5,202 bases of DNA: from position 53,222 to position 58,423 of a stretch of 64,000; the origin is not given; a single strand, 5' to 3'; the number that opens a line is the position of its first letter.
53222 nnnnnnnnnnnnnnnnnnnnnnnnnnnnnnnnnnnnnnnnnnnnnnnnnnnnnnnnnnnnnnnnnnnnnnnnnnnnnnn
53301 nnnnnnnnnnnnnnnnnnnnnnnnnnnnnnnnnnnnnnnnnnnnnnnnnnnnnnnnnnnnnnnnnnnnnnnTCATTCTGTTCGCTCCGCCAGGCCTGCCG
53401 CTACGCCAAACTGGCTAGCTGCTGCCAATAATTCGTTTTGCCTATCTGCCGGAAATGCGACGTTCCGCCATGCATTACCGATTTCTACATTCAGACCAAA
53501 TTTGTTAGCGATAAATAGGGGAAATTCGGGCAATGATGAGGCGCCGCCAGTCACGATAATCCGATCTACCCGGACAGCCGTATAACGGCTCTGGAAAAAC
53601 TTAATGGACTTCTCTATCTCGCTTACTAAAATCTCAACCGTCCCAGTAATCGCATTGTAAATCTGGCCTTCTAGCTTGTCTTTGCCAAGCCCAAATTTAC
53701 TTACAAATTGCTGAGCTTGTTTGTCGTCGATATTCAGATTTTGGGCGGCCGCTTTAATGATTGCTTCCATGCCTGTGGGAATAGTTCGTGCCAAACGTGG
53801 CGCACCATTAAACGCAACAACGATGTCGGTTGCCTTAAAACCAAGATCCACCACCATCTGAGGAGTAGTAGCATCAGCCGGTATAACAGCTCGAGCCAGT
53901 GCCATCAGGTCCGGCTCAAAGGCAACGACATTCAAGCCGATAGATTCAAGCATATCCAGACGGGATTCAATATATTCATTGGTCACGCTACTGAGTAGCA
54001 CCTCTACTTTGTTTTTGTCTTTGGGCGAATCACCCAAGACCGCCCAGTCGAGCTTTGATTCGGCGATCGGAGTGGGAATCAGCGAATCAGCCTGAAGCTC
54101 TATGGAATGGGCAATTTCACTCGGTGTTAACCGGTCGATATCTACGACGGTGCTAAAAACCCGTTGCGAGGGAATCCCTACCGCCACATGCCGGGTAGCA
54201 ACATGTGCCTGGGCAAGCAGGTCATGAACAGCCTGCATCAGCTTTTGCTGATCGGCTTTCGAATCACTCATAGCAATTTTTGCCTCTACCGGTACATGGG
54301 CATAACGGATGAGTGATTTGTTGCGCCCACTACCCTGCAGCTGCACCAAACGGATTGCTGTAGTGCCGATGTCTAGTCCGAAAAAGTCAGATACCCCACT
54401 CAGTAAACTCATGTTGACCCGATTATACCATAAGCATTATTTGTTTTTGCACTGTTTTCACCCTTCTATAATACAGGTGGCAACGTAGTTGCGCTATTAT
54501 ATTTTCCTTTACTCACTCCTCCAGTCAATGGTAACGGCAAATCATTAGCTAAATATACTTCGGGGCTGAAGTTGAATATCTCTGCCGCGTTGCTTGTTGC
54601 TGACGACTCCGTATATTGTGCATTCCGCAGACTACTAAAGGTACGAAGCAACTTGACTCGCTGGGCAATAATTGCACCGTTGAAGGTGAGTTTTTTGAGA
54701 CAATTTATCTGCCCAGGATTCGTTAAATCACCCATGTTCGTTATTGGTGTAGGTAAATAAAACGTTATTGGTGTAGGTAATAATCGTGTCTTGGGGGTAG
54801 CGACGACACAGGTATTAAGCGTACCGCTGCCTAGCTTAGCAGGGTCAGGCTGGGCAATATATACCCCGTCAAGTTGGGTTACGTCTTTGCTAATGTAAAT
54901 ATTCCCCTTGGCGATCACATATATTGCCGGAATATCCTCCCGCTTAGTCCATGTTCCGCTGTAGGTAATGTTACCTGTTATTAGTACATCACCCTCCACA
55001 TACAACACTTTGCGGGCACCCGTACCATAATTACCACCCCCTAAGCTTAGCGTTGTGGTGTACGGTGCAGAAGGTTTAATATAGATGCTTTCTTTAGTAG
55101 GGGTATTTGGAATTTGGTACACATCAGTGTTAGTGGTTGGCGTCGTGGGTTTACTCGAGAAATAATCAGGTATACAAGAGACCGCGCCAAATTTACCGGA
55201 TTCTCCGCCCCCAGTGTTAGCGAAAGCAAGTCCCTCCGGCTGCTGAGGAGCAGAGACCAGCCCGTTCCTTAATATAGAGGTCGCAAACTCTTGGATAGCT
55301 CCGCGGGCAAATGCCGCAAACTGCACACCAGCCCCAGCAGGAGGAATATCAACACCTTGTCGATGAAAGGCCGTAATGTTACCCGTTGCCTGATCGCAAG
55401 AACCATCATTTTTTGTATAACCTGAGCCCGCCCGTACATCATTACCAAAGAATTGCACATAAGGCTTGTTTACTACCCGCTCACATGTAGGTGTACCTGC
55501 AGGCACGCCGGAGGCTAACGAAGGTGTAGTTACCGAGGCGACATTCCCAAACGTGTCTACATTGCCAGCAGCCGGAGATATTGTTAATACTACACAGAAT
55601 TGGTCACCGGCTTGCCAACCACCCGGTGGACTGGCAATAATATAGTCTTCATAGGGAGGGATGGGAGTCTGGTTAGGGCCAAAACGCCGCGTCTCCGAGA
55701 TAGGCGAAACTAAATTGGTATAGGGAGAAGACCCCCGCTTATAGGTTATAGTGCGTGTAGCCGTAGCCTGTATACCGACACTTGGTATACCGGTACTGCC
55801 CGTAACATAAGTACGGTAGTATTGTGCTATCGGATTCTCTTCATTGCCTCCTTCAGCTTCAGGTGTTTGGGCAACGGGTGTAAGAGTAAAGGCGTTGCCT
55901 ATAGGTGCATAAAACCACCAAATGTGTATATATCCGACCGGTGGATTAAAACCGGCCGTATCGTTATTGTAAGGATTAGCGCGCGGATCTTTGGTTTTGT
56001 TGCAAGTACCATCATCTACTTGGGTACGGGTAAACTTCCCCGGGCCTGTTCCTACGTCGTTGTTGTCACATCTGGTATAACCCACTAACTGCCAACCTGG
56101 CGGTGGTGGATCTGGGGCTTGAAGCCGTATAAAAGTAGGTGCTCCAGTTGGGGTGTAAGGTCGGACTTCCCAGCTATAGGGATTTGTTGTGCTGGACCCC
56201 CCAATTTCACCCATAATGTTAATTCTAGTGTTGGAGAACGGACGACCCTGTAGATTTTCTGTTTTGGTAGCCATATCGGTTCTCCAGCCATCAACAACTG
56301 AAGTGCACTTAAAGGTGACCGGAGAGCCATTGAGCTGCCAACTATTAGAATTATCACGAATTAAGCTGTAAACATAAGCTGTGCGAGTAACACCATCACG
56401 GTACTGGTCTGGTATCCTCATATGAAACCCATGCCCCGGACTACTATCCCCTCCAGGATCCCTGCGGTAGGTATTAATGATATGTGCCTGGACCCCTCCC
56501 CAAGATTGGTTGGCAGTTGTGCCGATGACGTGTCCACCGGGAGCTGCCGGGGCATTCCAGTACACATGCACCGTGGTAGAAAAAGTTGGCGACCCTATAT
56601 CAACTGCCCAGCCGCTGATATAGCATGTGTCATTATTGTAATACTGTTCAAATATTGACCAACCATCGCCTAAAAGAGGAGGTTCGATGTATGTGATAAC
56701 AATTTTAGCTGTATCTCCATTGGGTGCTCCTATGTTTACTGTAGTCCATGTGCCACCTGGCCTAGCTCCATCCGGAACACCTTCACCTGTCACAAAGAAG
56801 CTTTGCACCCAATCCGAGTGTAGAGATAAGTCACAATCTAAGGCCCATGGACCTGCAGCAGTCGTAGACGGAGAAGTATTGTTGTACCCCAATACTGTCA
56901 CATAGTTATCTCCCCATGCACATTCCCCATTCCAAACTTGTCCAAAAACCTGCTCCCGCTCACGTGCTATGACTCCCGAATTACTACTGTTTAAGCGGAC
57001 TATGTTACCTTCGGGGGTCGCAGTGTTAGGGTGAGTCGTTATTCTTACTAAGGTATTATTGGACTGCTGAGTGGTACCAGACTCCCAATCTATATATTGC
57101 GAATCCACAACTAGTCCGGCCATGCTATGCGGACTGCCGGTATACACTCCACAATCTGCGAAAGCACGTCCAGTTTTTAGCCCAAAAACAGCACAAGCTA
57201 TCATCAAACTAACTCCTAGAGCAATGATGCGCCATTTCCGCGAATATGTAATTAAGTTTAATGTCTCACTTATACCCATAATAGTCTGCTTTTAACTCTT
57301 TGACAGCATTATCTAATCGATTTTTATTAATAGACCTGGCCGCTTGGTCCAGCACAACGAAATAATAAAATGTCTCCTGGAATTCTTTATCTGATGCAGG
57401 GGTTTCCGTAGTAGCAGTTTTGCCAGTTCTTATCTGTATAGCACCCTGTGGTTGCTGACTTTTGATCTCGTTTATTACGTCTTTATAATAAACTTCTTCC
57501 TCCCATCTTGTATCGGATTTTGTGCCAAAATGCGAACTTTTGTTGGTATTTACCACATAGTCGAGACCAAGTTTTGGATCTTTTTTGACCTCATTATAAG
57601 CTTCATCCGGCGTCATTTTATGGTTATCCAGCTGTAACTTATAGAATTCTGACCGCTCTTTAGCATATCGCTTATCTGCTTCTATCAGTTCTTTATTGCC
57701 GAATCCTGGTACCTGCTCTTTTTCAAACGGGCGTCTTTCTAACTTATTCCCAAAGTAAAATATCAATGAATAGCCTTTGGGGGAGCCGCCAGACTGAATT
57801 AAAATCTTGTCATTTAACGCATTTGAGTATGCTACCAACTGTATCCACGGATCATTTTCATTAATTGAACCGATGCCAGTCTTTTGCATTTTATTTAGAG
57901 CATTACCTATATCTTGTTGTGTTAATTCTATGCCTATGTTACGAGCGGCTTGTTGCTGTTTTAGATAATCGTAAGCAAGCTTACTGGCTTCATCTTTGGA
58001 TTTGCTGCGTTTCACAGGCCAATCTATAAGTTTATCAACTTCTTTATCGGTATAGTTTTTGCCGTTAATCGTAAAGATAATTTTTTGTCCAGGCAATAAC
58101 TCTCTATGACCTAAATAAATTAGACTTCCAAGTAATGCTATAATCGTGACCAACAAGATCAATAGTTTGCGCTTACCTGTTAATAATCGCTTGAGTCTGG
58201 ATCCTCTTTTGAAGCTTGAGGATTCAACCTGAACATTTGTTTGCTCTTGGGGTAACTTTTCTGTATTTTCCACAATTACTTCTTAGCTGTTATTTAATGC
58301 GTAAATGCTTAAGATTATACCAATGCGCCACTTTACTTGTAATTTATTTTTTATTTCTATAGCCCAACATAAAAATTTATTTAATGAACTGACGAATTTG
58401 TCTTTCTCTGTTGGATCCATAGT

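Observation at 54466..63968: Three paralogous large secreted proteins, alternating with small membrane-anchored proteins, directly upstream of and co-oriented with pilM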

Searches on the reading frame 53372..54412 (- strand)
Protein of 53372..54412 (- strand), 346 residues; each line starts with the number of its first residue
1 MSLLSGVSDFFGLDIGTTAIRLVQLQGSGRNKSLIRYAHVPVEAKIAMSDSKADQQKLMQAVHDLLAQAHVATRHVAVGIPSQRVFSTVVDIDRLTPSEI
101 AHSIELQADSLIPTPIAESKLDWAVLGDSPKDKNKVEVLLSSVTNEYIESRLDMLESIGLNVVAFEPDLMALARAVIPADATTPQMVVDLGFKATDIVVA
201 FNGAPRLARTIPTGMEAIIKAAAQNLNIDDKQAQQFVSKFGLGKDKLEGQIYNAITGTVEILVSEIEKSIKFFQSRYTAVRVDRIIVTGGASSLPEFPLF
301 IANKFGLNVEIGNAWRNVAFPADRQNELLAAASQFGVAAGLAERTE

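Call 5: search_protein_families(library=pfam, proteins=[window:53372-54412:-], max_evalue=1)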
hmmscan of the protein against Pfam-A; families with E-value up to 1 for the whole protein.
window:53372-54412:- (346 aa): 10 families
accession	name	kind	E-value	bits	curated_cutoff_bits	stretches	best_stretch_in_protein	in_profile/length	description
PF11104.14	PilM_2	-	7.2e-41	140.7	27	1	12-345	1-339/340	Type IV pilus assembly protein PilM;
PF14450.12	FtsA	-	4.4e-10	40.4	31.8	1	186-315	1-113/127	Cell division protein FtsA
PF25216.1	Volactin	-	5.2e-10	39.7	35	2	189-305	172-291/321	Volactin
PF06723.19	MreB_Mbl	-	3.4e-05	23.3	27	2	249-313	240-305/327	MreB/Mbl protein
PF05134.19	T2SSL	-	0.0013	18.6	25.5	1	60-173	35-139/231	Type II secretion system (T2SS), protein L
PF00370.27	FGGY_N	-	0.0062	16.6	28.8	1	11-92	3-87/245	FGGY family of carbohydrate kinases, N-terminal domain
PF07472.16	PA-IIL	-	0.068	14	21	1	225-277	24-75/107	Fucose-binding lectin II (PA-IIL)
PF20923.2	COMMD9_HN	-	0.068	13.9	27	0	214-239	18-43/75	COMMD9, helical N-terminal domain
PF22829.2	HphA_C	-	0.092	13.6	31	1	222-293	15-84/113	HphA C-terminal domain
PF21522.3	MreB-like_C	-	0.17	12.9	27.8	1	187-290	1-112/123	Archaeal actin homologue MreB-like, C-terminal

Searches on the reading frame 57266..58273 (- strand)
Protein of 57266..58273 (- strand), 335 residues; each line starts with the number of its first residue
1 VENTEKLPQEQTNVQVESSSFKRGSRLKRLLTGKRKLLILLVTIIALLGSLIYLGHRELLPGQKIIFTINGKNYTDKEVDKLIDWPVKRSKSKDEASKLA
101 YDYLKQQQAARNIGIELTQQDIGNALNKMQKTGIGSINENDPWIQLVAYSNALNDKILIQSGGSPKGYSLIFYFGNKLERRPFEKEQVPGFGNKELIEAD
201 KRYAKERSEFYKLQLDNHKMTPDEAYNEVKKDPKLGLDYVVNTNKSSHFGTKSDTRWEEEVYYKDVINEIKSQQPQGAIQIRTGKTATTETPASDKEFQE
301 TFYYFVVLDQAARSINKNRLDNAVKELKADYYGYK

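Call 5: search_protein_families(library=pfam, proteins=[window:57266-58273:-], max_evalue=1)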
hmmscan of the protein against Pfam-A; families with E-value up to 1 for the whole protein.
window:57266-58273:- (335 aa): 1 family
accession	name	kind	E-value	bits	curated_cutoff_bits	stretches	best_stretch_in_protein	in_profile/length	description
PF02706.20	Wzz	-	0.27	12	25.5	1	34-54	14-34/91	Chain length determinant protein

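Call 6: search_protein_families(library=ncbifam, proteins=[window:57266-58273:-], max_evalue=1)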
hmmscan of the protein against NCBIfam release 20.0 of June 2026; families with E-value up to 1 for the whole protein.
window:57266-58273:- (335 aa): 0 families

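Call 94: search_protein_families(library=pfam, proteins=[window:57269-58273:-], max_evalue=0.05)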
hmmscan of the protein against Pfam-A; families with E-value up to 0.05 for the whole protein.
window:57269-58273:- (335 aa): 0 families
